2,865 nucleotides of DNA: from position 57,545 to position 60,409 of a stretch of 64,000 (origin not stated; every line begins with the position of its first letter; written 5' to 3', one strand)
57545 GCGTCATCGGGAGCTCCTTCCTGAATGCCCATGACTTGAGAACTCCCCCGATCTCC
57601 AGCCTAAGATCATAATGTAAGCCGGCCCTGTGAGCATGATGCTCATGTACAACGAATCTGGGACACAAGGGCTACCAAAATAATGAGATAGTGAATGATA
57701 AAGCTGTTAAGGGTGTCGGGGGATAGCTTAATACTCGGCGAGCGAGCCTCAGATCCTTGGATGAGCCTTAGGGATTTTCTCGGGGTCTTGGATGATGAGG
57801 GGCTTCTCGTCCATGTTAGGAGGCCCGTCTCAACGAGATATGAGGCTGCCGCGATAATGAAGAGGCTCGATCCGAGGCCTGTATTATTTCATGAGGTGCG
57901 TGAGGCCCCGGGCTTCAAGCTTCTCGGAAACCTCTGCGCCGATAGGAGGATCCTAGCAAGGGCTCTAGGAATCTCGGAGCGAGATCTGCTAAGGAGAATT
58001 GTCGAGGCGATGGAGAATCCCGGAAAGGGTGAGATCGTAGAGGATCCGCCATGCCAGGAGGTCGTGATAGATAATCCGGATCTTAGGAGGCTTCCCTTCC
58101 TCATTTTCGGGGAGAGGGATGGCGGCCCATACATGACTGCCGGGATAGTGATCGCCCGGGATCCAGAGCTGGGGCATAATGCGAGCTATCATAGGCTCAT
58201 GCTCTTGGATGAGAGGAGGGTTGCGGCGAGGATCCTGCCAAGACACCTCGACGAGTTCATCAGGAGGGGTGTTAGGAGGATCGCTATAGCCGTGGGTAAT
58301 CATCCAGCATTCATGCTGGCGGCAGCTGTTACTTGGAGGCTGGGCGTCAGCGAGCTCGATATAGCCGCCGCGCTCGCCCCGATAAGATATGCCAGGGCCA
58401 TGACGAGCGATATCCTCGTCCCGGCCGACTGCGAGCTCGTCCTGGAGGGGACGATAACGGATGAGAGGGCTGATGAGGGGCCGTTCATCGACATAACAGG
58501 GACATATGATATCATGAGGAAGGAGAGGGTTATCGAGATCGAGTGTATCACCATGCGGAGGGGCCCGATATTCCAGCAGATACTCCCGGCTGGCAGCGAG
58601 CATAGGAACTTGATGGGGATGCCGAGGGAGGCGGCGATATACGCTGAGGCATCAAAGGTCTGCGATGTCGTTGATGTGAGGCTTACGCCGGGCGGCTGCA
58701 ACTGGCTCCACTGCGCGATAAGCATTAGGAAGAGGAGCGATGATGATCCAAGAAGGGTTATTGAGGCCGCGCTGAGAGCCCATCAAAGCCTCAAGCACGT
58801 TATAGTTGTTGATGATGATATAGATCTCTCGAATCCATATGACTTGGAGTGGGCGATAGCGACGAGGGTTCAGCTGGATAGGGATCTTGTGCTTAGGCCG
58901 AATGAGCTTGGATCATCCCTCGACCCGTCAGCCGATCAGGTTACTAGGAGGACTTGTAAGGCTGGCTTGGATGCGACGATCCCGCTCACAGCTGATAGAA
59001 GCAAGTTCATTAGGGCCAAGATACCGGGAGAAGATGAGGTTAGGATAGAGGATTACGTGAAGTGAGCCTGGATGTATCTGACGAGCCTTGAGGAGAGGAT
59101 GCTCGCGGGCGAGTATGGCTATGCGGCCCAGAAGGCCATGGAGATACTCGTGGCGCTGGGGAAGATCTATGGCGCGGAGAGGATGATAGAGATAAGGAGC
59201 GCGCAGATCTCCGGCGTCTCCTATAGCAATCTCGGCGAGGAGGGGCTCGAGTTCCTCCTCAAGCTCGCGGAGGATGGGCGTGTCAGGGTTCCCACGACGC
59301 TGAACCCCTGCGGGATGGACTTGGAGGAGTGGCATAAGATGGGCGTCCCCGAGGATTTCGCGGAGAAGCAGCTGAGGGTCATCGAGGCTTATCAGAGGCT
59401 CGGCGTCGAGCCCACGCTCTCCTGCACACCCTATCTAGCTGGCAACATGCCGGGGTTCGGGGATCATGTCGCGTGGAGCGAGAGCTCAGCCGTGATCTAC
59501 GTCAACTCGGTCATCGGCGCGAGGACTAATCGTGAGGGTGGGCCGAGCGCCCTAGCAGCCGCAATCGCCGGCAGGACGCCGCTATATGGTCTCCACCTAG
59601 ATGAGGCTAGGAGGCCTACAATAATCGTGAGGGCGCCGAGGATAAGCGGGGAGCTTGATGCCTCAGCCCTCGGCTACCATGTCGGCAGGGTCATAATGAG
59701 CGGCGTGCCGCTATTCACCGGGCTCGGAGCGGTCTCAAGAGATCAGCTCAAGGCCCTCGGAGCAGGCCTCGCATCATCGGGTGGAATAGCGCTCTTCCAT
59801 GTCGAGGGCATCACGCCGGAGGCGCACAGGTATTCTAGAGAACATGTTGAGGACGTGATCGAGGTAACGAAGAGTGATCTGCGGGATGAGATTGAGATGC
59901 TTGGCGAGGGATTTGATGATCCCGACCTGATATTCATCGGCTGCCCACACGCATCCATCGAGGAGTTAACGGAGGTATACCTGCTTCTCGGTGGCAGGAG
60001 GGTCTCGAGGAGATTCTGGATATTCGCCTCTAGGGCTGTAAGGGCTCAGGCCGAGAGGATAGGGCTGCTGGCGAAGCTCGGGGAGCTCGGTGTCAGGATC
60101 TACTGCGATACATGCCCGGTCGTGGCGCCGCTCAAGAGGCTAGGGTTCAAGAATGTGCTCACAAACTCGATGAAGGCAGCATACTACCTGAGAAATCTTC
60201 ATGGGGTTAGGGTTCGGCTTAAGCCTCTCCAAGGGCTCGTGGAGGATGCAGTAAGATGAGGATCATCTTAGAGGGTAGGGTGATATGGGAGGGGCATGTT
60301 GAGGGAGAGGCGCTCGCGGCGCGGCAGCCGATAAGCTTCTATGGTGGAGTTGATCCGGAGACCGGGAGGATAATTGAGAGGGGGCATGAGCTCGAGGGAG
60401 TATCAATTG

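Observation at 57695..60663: Archaeal modified mevalonate pathway cluster: UbiD-like decarboxylase plus AcnX large and small subunits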

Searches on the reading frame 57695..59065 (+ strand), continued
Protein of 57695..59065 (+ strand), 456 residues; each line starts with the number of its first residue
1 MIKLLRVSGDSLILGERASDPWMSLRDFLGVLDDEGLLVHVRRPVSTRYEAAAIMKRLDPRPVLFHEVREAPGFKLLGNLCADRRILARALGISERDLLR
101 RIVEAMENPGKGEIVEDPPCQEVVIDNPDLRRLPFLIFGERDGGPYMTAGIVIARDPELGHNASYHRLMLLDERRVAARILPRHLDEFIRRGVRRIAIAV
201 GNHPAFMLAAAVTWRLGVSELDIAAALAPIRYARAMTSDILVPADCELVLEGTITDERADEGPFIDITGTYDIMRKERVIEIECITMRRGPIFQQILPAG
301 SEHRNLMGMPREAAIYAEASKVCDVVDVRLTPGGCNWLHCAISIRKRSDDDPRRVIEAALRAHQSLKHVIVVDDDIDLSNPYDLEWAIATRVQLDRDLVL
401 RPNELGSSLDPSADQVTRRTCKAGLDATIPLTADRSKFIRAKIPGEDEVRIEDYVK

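Call 60: find_encoding_contigs(protein=P0159, flank=8000, max_places=1)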
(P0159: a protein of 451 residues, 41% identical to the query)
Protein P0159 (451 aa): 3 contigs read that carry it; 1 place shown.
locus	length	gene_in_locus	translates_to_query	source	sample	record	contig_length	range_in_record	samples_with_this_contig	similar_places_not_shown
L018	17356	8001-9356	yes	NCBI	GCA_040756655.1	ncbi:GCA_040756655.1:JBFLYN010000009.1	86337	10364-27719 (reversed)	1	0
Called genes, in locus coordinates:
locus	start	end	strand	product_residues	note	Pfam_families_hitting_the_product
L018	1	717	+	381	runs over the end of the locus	PF01180:DHO_dh, PF01070:FMN_dh (weak), PF01207:Dus, PF12838:Fer4_7 (faint), PF00037:Fer4 (faint), PF12837:Fer4_6 (faint), PF14697:Fer4_21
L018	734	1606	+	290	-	PF19799:DUF6282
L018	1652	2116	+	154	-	PF00111:Fer2 (weak), PF01799:Fer2_2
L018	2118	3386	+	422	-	PF01315:Ald_Xan_dh_C, PF02738:MoCoBD_1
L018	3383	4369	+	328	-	PF20256:MoCoBD_2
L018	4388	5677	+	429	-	PF00291:PALP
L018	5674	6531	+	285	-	PF00941:FAD_binding_5, PF03450:CO_deh_flav_C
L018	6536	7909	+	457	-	PF20695:UbiD_N, PF01977:UbiD, PF20696:UbiD_C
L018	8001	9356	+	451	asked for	PF20695:UbiD_N, PF01977:UbiD, PF20696:UbiD_C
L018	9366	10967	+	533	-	PF02652:Lactate_perm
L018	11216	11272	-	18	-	-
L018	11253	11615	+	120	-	PF04324:Fer2_BFD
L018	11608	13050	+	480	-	-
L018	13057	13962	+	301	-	PF00994:MoCF_biosynth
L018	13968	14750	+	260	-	PF01557:FAA_hydrolase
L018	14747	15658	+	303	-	PF01118:Semialdhyde_dh (weak), PF09290:AcetDehyd-dimer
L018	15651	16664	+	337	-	PF00682:HMGL-like, PF07836:DmpG_comm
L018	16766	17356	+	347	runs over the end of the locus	PF16868:NMT1_3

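Call 61: list_cluster_members(proteins=[window:57761-59065:+, window:59072-60259:+, window:60256-60663:+, window:62131-63336:+, window:10615-12039:-, window:49880-50860:-])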
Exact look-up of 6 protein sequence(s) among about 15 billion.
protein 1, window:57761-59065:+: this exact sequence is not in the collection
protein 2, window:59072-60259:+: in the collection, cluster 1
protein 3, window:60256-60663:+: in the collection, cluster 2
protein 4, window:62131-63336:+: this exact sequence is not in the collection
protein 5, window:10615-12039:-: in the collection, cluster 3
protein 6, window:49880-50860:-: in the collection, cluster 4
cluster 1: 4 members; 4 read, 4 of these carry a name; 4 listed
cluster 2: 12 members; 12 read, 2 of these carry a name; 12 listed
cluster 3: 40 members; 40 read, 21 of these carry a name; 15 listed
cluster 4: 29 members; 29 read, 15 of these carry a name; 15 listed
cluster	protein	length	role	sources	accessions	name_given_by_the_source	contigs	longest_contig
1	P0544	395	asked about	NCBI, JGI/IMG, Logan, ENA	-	predicted aconitase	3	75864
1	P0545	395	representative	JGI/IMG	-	predicted aconitase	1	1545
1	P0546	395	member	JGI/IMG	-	predicted aconitase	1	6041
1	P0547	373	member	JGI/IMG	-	predicted aconitase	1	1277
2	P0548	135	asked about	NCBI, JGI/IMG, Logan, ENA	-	-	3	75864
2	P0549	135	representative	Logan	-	-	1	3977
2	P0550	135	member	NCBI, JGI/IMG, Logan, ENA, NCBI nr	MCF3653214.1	MAG: DUF126 domain-containing protein [Aigarchaeota archaeon] | DUF126 domain-containing protein [Candidatus Wolframiiraptor gerlachensis]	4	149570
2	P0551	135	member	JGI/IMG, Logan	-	predicted aconitase with swiveling domain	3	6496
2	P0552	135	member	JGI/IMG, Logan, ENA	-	-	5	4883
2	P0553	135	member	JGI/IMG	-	-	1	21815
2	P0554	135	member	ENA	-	-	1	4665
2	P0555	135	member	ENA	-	-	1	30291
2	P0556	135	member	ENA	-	-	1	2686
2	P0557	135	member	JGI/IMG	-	-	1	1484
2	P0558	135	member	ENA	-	-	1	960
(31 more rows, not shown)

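Call 69: find_encoding_contigs(protein=P0001, flank=6000, max_places=1)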
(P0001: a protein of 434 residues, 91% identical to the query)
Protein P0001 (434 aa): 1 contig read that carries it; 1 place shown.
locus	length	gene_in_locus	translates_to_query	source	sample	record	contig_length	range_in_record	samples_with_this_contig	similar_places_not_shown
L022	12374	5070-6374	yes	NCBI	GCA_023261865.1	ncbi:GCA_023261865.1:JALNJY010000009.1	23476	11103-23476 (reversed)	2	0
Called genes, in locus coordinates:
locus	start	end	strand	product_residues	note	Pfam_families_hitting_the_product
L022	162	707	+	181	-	PF12917:YfbR-like, PF13023:HD_3, PF01966:HD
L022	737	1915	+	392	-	PF04104:DNA_primase_lrg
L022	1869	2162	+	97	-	-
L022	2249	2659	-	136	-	-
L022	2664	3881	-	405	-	PF01458:SUFBD_core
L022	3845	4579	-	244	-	PF00005:ABC_tran, PF02463:SMC_N (weak), PF13304:AAA_21 (faint)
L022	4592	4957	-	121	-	PF13298:LigD_N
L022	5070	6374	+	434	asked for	PF20695:UbiD_N, PF01977:UbiD, PF20696:UbiD_C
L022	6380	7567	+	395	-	PF04412:AcnX, PF28403:AcnX_2nd, PF28406:AcnX_3rd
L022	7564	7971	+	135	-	PF01989:AcnX_swivel_put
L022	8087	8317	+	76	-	PF01294:Ribosomal_L13e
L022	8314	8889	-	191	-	PF01381:HTH_3, PF12844:HTH_19, PF13560:HTH_31, PF00571:CBS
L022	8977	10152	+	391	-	PF01053:Cys_Met_Meta_PP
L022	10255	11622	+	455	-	-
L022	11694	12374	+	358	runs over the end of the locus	-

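Call 76: find_related_loci(query=L003:9457-10026:+, collection=metagenome_contigs, flank=6000)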
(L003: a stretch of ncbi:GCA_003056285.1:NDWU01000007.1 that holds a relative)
Query L003:9457-10026:+ (189 aa) in metagenome_contigs; peptide patterns used: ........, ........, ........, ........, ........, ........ (x = any residue, [..] = any of these).
600 stretches matched a pattern (row limit reached: there are more); 185 encode a relative of the query (tblastn E <= 1e-3); the best 80 are kept; 80 distinct loci.
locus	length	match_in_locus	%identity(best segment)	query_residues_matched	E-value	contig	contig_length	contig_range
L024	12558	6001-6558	85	1-186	7e-109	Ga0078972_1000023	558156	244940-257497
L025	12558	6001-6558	84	1-186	8e-107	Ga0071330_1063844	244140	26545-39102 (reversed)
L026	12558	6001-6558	84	1-186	8e-105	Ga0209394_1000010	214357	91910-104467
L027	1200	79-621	54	2-180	3e-63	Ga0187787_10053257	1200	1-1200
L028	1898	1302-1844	53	2-180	6e-60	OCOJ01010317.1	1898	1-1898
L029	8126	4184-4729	51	1-180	2e-58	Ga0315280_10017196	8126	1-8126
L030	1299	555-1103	50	1-181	4e-61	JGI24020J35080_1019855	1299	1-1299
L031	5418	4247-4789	51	2-180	2e-56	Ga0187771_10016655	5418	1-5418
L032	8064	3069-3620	48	1-182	2e-56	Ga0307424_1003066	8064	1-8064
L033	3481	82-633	50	1-182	1e-54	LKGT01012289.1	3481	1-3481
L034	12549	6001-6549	48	1-181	3e-54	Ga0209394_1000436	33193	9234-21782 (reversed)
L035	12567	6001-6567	49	1-187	2e-54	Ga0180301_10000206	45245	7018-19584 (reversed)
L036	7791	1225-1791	51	3-188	4e-54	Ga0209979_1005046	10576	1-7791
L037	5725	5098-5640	49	1-180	7e-54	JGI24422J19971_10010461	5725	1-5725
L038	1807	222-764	49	1-180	4e-55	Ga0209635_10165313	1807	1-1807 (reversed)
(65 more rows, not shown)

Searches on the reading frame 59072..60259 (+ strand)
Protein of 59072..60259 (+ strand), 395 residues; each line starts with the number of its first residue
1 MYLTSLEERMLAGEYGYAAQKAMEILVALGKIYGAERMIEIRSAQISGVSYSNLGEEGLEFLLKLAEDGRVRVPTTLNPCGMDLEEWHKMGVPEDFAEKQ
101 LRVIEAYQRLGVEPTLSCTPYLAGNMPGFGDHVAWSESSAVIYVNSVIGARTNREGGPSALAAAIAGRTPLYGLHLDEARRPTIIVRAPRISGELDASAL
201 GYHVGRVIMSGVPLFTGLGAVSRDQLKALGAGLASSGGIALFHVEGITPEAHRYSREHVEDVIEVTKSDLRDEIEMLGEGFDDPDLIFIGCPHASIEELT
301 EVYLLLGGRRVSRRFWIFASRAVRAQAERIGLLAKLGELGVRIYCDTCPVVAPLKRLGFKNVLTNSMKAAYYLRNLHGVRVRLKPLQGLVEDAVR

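Call 3: search_protein_families(library=pfam, proteins=[window:59072-60259:+])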
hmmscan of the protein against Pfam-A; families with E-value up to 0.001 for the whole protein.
window:59072-60259:+ (395 aa): 1 family
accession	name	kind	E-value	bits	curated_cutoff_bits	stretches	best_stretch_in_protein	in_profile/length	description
PF04412.18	AcnX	-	1.2e-156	521.9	31.5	1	1-391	1-400/400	Aconitase X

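Call 4: search_protein_families(library=ncbifam, proteins=[window:59072-60259:+])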
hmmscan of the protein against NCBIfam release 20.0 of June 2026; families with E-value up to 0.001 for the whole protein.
window:59072-60259:+ (395 aa): 1 family
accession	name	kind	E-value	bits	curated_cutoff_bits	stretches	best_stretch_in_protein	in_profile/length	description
NF051439.1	C3LHypDHLhpIPSEAE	equivalog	1.4e-88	297.7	700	1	3-394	146-544/555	cis-3-hydroxy-L-proline dehydratase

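Call 6: search_solved_structures(query=window:59072-60259:+, max_evalue=0.001, show_alignments=2)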
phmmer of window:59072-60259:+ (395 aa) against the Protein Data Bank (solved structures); distinct sequences matched with E-value up to 0.001: 4.
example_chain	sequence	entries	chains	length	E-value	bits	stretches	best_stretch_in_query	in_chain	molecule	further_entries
7cnr_A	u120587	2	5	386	2.6e-110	372.3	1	1-393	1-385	DUF521 domain-containing protein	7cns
7d2r_A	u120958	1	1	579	8.4e-69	235.7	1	3-394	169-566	cis-3-hydroxy-L-proline dehydratase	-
7cnq_A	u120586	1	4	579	2.1e-67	231.1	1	3-394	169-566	cis-3-hydroxy-L-proline dehydratase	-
7cnp_A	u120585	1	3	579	2.1e-67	231.1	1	3-394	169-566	cis-3-hydroxy-L-proline dehydratase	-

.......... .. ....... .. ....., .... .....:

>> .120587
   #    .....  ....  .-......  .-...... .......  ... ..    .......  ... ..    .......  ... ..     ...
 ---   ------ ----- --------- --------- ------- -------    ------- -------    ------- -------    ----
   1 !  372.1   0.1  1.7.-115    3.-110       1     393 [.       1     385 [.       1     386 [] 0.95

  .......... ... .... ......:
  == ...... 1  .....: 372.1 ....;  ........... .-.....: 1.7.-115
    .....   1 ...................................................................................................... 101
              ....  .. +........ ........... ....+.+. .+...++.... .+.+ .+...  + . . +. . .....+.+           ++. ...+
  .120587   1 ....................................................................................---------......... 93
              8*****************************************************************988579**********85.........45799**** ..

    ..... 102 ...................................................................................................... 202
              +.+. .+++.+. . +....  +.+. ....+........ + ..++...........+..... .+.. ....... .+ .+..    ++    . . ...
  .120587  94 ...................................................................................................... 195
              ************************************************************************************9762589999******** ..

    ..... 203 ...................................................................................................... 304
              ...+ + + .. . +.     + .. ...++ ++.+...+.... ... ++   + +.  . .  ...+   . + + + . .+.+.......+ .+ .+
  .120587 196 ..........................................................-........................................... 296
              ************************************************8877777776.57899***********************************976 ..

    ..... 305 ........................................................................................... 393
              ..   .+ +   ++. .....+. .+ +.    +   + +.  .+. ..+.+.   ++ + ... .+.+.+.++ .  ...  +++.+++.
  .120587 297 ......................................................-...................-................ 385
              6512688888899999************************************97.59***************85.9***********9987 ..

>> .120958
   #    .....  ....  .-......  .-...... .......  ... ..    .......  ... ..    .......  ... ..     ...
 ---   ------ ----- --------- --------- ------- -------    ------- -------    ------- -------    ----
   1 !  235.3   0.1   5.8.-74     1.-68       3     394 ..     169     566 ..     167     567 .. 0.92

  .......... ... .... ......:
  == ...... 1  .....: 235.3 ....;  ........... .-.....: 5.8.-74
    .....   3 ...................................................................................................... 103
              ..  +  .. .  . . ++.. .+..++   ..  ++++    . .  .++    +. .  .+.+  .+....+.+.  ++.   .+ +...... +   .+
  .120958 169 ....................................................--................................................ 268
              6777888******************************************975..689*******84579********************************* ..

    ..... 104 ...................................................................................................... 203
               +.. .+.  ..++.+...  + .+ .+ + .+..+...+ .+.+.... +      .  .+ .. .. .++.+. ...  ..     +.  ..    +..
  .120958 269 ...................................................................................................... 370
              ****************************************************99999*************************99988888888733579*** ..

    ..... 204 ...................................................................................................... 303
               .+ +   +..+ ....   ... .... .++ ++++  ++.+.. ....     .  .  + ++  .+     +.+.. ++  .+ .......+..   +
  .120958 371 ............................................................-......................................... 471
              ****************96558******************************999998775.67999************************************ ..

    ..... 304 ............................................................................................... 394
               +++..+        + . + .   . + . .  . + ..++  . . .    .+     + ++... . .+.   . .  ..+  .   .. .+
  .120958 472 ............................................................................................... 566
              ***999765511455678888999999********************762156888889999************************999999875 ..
